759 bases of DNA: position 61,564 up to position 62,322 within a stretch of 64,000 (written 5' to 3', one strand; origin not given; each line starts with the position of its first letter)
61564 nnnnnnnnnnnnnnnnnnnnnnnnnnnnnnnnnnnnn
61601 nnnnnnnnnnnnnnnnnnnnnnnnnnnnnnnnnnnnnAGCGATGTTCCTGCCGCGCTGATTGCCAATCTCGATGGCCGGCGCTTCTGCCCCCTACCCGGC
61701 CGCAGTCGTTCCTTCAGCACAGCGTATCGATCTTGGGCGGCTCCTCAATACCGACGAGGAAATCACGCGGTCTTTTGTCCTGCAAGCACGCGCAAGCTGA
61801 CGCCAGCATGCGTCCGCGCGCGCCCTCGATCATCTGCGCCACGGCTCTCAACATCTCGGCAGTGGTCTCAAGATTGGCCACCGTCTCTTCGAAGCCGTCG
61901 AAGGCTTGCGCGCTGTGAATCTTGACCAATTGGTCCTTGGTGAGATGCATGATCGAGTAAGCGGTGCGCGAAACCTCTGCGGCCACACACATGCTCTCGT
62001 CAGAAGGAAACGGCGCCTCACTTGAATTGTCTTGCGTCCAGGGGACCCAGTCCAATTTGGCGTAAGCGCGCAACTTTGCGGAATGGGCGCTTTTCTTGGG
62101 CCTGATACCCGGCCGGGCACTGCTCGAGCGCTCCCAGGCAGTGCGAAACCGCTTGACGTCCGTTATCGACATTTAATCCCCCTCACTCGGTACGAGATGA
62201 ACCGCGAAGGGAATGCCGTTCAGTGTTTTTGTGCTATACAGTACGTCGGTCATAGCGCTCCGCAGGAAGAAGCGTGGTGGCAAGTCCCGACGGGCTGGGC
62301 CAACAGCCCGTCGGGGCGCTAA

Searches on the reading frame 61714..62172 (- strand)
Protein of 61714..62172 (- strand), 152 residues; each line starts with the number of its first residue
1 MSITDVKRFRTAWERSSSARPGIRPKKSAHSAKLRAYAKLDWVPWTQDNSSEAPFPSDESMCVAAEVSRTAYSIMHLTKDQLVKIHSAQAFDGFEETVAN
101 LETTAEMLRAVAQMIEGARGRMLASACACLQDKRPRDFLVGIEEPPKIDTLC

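Call 28: search_protein_families(library=pfam, proteins=[window:61714-62172:-], max_evalue=0.001)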
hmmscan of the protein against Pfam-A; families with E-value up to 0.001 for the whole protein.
window:61714-62172:- (152 aa): 0 families

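Call 38: search_protein_families(library=pfam, proteins=[window:61714-62172:-], max_evalue=0.01)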
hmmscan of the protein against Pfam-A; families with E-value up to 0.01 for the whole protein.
window:61714-62172:- (152 aa): 0 families

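Call 83: search_protein_families(library=padloc, proteins=[window:61714-62172:-], max_evalue=0.01)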
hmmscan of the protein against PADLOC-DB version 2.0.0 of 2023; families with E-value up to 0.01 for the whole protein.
window:61714-62172:- (152 aa): 1 family
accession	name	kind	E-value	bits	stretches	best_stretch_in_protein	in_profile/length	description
PDLC01595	Csf1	-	0.009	14.1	0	34-99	32-94/130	CAS-IV-A; effector_LS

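Call 84: search_protein_families(library=ncbifam, proteins=[window:61714-62172:-], max_evalue=0.01)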
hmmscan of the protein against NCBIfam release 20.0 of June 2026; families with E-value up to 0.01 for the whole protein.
window:61714-62172:- (152 aa): 0 families
